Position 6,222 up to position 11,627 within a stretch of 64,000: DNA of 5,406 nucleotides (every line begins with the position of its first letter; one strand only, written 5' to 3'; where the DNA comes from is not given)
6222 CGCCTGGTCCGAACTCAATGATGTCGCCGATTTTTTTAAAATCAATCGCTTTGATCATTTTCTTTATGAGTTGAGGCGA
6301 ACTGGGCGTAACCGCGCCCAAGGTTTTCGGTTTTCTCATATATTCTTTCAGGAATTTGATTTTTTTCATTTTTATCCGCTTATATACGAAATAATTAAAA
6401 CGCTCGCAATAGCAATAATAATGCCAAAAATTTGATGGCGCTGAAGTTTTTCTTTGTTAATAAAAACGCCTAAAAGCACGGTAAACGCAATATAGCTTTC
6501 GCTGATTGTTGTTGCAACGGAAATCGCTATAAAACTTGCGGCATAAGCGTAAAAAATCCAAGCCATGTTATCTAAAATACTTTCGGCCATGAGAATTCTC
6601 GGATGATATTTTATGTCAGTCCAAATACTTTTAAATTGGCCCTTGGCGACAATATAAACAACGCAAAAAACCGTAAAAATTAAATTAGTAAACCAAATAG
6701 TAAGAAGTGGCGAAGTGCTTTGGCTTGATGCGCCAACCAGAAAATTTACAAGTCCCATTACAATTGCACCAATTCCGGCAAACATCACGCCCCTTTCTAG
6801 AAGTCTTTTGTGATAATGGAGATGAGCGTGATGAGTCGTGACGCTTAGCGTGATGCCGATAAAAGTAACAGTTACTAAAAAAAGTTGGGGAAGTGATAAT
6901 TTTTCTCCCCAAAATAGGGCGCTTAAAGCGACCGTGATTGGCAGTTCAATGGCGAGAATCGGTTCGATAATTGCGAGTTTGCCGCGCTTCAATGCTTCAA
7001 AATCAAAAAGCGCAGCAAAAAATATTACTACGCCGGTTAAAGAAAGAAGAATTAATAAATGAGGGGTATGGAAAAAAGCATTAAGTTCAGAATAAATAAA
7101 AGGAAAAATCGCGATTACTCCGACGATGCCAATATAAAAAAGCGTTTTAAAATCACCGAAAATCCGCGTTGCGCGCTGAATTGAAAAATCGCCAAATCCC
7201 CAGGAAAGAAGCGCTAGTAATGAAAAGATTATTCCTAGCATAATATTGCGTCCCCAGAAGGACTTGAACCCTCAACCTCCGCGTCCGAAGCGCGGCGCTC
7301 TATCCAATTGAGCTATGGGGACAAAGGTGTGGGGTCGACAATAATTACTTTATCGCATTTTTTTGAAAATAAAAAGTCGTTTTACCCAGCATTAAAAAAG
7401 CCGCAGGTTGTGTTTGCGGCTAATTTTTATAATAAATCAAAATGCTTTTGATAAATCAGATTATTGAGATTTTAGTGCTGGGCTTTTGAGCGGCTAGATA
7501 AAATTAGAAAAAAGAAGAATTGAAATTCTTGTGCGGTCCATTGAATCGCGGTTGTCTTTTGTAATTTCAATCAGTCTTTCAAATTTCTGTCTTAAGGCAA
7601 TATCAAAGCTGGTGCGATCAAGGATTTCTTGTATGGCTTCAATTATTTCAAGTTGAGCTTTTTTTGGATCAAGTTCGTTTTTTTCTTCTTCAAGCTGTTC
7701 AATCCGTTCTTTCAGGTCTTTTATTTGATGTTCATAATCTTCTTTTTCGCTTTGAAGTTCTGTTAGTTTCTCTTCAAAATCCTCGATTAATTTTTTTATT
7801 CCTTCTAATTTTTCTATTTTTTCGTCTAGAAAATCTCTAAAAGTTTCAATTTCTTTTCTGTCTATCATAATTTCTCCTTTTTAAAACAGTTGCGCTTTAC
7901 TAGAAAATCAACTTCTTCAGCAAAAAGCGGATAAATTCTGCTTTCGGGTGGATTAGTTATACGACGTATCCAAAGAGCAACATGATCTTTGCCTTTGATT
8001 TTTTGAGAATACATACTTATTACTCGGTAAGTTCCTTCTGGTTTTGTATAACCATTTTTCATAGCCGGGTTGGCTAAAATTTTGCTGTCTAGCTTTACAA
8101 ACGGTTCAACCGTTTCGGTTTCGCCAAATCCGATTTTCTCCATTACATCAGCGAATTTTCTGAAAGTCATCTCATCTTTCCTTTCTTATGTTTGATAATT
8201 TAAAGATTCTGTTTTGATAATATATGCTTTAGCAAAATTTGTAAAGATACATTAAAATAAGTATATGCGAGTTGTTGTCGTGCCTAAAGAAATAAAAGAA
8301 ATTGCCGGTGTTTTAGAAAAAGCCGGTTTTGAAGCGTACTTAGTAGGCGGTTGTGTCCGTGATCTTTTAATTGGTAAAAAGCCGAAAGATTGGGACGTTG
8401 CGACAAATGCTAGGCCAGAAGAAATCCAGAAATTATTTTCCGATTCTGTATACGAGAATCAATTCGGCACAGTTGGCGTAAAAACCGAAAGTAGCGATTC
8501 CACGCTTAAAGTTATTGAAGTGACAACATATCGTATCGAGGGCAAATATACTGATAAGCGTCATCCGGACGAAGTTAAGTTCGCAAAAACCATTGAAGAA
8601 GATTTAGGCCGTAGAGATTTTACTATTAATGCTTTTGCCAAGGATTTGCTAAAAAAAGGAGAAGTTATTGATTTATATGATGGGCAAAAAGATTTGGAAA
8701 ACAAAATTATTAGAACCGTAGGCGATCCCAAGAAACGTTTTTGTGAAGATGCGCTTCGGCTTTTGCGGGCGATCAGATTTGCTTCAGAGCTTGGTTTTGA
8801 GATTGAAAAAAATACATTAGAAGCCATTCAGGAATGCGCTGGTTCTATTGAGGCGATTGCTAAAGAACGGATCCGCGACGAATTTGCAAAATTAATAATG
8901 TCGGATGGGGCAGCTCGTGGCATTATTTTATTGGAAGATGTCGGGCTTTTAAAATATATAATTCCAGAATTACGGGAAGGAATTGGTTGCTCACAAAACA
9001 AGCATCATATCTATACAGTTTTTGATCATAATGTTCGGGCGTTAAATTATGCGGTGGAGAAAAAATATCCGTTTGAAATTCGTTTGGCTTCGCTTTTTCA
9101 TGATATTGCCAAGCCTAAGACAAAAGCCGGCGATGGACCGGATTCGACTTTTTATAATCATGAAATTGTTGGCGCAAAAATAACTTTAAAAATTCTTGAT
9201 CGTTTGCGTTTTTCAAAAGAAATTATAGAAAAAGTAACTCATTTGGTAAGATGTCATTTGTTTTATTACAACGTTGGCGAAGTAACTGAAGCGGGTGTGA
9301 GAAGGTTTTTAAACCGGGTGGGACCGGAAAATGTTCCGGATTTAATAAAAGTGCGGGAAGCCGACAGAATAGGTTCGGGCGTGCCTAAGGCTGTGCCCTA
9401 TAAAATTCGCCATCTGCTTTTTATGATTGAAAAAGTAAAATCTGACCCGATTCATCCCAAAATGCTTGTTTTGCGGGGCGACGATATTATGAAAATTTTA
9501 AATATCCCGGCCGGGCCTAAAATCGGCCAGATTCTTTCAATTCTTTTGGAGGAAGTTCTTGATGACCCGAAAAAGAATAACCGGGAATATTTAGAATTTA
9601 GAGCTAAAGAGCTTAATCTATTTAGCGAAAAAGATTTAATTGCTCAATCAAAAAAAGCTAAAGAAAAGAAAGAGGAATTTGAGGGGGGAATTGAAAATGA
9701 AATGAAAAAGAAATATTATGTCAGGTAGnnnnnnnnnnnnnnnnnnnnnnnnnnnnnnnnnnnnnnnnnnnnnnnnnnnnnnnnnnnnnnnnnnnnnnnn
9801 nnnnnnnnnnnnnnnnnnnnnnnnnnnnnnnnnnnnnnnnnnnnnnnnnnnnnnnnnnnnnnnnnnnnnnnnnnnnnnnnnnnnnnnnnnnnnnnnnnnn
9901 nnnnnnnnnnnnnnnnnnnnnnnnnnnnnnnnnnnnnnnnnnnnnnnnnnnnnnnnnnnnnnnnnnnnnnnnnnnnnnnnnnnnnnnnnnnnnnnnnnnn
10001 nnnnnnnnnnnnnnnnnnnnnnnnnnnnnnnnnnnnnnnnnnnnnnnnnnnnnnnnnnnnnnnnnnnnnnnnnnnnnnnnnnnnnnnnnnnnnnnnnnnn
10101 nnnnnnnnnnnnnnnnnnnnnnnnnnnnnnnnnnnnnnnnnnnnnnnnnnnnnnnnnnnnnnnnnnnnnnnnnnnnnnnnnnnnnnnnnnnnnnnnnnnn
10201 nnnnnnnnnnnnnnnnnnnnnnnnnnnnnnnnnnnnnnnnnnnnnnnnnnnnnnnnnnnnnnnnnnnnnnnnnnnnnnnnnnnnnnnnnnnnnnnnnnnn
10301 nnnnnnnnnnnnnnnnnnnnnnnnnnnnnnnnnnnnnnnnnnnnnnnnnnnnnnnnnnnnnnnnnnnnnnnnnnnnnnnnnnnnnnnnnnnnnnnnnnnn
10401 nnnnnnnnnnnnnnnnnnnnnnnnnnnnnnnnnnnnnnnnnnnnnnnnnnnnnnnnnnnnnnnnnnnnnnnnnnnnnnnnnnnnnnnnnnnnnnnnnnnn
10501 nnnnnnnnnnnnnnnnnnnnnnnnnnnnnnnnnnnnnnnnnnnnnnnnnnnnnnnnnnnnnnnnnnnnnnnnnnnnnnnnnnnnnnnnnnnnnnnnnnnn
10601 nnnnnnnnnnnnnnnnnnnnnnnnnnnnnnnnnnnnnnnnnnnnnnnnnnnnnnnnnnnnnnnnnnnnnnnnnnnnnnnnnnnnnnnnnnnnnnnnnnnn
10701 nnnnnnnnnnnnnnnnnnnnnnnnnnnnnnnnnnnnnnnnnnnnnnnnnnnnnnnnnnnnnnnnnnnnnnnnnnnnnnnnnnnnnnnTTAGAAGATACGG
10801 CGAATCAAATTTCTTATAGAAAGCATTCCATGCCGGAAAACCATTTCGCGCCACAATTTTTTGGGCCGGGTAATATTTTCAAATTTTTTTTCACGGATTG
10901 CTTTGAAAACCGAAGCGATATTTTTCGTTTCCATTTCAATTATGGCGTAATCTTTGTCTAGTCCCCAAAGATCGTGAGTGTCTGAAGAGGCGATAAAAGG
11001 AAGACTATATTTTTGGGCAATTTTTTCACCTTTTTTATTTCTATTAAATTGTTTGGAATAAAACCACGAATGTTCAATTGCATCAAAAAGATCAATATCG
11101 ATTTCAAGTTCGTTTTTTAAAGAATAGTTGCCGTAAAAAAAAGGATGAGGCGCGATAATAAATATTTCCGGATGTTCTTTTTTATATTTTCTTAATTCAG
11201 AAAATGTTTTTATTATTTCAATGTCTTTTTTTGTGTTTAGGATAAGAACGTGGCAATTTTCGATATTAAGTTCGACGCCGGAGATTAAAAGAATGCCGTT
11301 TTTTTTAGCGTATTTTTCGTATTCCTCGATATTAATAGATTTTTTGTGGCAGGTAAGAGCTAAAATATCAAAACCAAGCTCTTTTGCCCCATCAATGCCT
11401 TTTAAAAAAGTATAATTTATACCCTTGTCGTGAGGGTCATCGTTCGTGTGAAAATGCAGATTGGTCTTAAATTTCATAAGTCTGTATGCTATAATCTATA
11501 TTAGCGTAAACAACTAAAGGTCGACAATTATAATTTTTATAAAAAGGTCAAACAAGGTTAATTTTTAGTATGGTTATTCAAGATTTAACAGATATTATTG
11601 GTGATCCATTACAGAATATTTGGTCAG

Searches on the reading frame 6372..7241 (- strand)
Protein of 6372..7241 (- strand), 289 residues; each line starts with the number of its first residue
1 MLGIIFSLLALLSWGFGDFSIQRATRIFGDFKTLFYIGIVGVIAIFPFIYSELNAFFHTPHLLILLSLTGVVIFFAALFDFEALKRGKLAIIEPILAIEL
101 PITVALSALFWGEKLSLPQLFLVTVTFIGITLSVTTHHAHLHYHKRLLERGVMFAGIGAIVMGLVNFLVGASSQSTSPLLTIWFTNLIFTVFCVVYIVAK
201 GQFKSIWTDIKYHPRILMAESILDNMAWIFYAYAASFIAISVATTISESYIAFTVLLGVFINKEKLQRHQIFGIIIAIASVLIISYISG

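Call 60: search_protein_families(library=pfam, proteins=[window:6372-7241:-], max_evalue=0.00001)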
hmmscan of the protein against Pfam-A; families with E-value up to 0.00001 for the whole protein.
window:6372-7241:- (289 aa): 1 family
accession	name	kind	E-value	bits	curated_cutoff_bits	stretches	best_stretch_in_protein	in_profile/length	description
PF00892.27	EamA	-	8.5e-24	84.8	28.2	2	2-134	2-134/135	EamA-like transporter family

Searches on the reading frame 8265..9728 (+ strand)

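Call 60: search_protein_families(library=pfam, proteins=[window:8265-9728:+], max_evalue=0.00001)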
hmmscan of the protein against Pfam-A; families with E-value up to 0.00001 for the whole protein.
window:8265-9728:+ (487 aa): 4 families
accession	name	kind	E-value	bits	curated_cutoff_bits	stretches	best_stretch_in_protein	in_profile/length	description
PF01743.26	PolyA_pol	-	1.1e-39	136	23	1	24-150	1-126/126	Poly A polymerase head domain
PF12627.12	PolyA_pol_RNAbd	-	6.6e-21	74.3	22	1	177-237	1-61/64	Probable RNA and SrmB- binding site of polymerase A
PF01966.28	HD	-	2.6e-08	34.6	22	1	270-368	25-112/116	HD domain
PF13735.12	tRNA_NucTran2_2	-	7.9e-08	32.9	27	1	309-443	26-145/149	tRNA nucleotidyltransferase domain 2 putative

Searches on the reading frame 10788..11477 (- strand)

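Call 60: search_protein_families(library=pfam, proteins=[window:10788-11477:-], max_evalue=0.00001)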
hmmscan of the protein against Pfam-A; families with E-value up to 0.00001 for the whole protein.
window:10788-11477:- (229 aa): 2 families
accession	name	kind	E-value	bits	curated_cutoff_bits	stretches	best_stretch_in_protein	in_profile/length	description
PF13263.12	PHP_C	-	2.9e-08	33.6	21.3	1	146-198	3-55/56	PHP-associated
PF02811.25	PHP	-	4.3e-07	30.9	26.4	1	26-79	19-77/164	PHP domain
